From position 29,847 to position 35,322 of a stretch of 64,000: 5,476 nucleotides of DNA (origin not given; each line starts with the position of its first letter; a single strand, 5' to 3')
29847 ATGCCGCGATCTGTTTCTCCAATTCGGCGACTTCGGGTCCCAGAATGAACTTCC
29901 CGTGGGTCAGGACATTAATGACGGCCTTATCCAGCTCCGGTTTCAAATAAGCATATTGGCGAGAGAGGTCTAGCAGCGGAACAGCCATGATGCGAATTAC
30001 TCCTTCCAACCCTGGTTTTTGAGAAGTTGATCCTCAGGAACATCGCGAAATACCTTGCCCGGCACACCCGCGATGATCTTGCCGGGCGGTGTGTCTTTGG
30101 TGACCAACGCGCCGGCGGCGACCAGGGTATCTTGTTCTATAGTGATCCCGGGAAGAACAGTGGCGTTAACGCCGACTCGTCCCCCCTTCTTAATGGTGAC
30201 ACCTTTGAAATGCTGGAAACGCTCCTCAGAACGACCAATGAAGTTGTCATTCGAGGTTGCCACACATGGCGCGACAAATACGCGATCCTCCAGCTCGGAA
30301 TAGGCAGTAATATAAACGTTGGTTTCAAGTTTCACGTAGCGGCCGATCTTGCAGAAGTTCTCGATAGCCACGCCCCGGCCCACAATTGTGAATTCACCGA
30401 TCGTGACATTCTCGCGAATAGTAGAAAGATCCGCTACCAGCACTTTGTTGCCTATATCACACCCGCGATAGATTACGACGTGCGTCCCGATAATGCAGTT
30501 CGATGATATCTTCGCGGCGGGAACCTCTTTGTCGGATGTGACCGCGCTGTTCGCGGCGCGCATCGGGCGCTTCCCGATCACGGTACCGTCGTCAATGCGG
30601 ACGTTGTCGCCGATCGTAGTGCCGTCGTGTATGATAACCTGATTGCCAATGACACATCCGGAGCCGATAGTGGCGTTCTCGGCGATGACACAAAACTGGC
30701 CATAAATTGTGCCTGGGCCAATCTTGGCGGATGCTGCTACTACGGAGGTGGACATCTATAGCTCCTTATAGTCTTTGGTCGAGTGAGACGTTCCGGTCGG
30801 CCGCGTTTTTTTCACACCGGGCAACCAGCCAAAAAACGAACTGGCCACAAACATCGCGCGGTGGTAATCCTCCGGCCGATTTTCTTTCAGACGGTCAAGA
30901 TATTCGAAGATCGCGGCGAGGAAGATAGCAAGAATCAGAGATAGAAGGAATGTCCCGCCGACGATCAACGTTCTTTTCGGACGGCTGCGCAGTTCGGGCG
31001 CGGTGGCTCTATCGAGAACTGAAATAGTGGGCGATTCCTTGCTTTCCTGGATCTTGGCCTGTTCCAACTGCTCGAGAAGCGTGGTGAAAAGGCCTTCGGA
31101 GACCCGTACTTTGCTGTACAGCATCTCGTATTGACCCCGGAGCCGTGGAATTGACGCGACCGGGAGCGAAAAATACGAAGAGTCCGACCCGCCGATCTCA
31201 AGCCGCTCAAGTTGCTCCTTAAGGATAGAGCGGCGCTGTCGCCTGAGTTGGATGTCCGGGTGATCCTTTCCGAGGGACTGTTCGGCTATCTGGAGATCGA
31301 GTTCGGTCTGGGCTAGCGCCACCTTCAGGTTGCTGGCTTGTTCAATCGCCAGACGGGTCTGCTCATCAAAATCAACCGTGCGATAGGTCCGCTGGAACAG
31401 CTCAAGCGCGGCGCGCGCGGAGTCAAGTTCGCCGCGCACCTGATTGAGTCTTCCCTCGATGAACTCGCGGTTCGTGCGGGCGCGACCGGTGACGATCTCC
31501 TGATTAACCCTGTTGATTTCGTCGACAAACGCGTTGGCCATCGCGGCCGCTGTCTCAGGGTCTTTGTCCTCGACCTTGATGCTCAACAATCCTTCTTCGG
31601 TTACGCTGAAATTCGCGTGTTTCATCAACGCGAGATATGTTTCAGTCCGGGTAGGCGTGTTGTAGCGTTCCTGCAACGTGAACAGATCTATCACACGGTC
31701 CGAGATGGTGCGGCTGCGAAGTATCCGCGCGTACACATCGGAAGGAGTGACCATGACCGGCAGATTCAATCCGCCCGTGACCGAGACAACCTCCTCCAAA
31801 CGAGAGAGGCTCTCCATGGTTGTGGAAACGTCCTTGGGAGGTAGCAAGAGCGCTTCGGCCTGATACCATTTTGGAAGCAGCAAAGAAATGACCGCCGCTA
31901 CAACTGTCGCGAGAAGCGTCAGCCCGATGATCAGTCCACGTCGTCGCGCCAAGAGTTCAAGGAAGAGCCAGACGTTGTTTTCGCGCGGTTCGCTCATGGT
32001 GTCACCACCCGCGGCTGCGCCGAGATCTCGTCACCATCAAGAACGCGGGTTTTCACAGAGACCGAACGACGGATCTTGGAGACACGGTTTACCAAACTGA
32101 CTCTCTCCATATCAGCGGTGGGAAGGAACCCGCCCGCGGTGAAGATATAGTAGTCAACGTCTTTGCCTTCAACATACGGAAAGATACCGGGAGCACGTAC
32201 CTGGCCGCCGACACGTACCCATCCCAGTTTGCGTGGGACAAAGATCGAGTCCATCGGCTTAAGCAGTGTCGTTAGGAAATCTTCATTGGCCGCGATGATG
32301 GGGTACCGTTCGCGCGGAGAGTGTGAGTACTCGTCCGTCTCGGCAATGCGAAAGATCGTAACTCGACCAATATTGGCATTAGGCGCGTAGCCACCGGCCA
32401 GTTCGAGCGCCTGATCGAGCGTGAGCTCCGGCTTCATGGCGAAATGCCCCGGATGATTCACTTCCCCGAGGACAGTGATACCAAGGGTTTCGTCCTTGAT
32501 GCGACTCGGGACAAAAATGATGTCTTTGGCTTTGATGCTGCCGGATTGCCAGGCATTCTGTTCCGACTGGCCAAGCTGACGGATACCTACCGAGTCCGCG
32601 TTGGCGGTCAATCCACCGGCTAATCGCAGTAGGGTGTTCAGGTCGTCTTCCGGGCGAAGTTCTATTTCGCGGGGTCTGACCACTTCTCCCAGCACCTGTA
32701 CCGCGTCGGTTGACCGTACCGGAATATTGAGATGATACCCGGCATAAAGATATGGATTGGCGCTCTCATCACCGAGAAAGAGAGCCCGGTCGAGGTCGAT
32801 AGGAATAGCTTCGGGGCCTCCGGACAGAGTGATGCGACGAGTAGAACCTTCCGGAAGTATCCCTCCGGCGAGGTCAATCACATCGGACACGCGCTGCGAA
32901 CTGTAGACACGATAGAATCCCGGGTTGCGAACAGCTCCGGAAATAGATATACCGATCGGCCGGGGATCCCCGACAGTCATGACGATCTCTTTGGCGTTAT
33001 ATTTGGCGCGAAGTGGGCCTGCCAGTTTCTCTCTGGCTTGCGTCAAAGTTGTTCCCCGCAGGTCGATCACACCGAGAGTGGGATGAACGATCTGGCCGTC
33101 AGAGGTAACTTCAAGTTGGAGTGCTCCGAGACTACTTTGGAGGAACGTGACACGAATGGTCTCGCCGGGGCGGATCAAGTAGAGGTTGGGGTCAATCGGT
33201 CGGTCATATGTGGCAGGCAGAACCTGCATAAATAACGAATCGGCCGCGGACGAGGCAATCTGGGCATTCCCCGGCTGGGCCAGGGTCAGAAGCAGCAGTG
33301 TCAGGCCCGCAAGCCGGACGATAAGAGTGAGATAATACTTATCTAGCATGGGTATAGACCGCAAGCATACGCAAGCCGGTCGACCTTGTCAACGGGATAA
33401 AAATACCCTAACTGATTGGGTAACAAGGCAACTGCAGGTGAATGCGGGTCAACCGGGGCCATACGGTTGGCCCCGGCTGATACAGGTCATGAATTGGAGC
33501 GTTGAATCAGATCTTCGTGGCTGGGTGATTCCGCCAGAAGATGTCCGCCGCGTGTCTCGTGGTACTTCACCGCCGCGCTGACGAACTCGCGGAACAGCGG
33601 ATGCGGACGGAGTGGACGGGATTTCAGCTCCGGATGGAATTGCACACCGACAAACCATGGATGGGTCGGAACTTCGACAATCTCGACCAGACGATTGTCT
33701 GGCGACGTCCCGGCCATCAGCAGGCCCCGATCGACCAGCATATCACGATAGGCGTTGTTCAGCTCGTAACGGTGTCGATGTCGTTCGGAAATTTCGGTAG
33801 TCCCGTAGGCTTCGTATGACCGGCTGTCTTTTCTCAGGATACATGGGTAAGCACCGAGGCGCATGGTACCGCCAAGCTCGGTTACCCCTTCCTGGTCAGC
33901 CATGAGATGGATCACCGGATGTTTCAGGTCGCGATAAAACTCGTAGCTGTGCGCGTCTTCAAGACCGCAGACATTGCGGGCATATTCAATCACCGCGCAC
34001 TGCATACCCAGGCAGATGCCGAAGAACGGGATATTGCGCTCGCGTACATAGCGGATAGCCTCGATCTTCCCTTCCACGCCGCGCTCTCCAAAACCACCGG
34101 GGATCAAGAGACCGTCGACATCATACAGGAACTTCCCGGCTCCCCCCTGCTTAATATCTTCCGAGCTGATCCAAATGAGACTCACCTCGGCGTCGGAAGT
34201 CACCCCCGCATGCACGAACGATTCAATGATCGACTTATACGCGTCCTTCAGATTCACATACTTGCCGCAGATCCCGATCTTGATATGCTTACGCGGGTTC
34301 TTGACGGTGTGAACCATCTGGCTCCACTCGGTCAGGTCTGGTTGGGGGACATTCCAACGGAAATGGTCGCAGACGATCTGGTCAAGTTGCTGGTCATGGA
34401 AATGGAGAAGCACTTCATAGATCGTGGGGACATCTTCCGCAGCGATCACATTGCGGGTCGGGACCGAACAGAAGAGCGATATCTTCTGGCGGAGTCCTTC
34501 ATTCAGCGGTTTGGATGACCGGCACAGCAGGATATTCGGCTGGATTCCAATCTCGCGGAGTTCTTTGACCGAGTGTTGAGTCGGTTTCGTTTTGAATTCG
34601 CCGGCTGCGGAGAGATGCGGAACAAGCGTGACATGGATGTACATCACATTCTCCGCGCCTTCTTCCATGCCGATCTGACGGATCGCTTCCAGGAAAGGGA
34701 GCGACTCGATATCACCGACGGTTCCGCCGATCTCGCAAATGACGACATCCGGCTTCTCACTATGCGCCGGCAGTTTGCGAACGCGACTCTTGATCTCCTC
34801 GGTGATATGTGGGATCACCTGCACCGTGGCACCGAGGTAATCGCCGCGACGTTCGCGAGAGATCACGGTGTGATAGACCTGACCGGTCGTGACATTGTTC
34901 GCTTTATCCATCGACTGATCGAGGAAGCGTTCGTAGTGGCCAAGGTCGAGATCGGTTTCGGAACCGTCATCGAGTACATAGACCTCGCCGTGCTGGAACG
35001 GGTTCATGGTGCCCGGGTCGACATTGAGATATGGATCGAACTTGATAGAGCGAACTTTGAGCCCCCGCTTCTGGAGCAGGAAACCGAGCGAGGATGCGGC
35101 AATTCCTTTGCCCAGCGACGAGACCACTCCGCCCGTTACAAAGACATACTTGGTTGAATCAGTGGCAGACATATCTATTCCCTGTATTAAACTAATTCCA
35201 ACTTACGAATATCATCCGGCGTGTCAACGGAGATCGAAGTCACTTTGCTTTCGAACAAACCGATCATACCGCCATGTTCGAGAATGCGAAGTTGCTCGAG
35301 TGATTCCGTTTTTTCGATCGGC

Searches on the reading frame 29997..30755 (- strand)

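Call 14: search_protein_families(library=pfam, proteins=[window:29997-30755:-], max_evalue=0.001)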
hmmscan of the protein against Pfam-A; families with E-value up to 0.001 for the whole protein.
window:29997-30755:- (252 aa): 5 families
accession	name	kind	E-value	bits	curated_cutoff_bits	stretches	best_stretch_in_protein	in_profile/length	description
PF00132.30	Hexapep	-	1.2e-25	88.6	27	5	27-62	1-36/36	Bacterial transferase hexapeptide (six repeats)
PF25084.1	LbH_EIF2B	-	5.6e-14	52.5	54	3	7-98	19-102/105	EIF2B subunit epsilon LbH domain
PF14602.12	Hexapep_2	-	3.5e-08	33.5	27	0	29-61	3-33/34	Hexapeptide repeat of succinyl-transferase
PF25087.1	GMPPB_C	-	5.8e-06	26.4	39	0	79-153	9-81/110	GMPPB C-terminal domain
PF24894.1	Hexapep_GlmU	-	2.7e-05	24.7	23.3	0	63-142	12-88/104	GlmU-like, C-terminal hexapeptide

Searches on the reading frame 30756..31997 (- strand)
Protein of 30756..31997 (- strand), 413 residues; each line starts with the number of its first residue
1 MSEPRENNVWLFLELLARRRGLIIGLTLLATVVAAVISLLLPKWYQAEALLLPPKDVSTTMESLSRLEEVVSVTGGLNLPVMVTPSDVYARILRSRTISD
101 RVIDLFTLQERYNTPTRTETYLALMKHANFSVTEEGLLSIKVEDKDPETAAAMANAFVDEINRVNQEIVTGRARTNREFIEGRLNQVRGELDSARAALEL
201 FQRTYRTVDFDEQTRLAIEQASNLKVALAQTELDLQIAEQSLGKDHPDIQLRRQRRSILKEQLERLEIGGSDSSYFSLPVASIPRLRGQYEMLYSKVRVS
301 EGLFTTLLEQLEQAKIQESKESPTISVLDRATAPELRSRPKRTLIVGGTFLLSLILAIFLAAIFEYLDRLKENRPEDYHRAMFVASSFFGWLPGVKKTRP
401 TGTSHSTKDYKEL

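Call 14: search_protein_families(library=pfam, proteins=[window:30756-31997:-], max_evalue=0.001)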
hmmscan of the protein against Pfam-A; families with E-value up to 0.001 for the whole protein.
window:30756-31997:- (413 aa): 2 families
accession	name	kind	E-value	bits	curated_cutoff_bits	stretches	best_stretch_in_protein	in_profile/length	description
PF02706.20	Wzz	-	6.1e-11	42.9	25.5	1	14-104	10-89/91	Chain length determinant protein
PF13807.11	GNVR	-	3.5e-08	33.7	27.7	1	293-361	9-77/82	G-rich domain on putative tyrosine kinase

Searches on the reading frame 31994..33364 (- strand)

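Call 14: search_protein_families(library=pfam, proteins=[window:31994-33364:-], max_evalue=0.001)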
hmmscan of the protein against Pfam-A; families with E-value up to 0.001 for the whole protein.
window:31994-33364:- (456 aa): 3 families
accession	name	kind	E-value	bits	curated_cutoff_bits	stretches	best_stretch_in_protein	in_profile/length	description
PF10531.15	SLBB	-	7.6e-33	112.6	27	4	296-340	2-46/55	SLBB domain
PF22461.2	SLBB_2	-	3.3e-22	78.8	27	1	297-351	4-50/79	SLBB domain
PF02563.21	Poly_export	-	5.2e-09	36.6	28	1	60-129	5-72/77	Polysaccharide biosynthesis/export protein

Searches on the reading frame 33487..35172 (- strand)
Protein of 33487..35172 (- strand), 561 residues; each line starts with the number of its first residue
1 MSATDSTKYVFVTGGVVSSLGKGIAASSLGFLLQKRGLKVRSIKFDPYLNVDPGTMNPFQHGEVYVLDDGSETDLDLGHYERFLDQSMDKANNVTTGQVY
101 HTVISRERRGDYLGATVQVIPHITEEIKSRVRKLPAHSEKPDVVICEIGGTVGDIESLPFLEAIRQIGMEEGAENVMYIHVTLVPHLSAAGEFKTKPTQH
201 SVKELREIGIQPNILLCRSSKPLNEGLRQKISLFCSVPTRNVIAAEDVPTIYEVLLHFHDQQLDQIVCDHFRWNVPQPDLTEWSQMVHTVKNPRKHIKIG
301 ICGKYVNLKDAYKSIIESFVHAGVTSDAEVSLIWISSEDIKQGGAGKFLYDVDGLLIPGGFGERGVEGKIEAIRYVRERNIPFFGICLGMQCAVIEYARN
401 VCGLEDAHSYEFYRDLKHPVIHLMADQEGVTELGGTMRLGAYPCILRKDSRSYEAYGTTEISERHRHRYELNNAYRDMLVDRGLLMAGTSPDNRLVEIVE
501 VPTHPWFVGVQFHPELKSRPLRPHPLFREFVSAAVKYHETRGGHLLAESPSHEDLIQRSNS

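Call 15: search_protein_families(library=pfam, proteins=[window:33487-35172:-], max_evalue=0.0001)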
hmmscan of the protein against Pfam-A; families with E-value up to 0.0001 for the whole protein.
window:33487-35172:- (561 aa): 3 families
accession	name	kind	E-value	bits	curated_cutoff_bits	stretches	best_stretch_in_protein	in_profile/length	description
PF06418.20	CTP_synth_N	-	5.7e-128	426.3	26.1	1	8-272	1-264/265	CTP synthase N-terminus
PF00117.34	GATase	-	3.2e-41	141.5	22.8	1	308-532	2-189/190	Glutamine amidotransferase class-I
PF07722.19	Peptidase_C26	-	1.7e-09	38.2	20.5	1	371-515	96-219/219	Peptidase C26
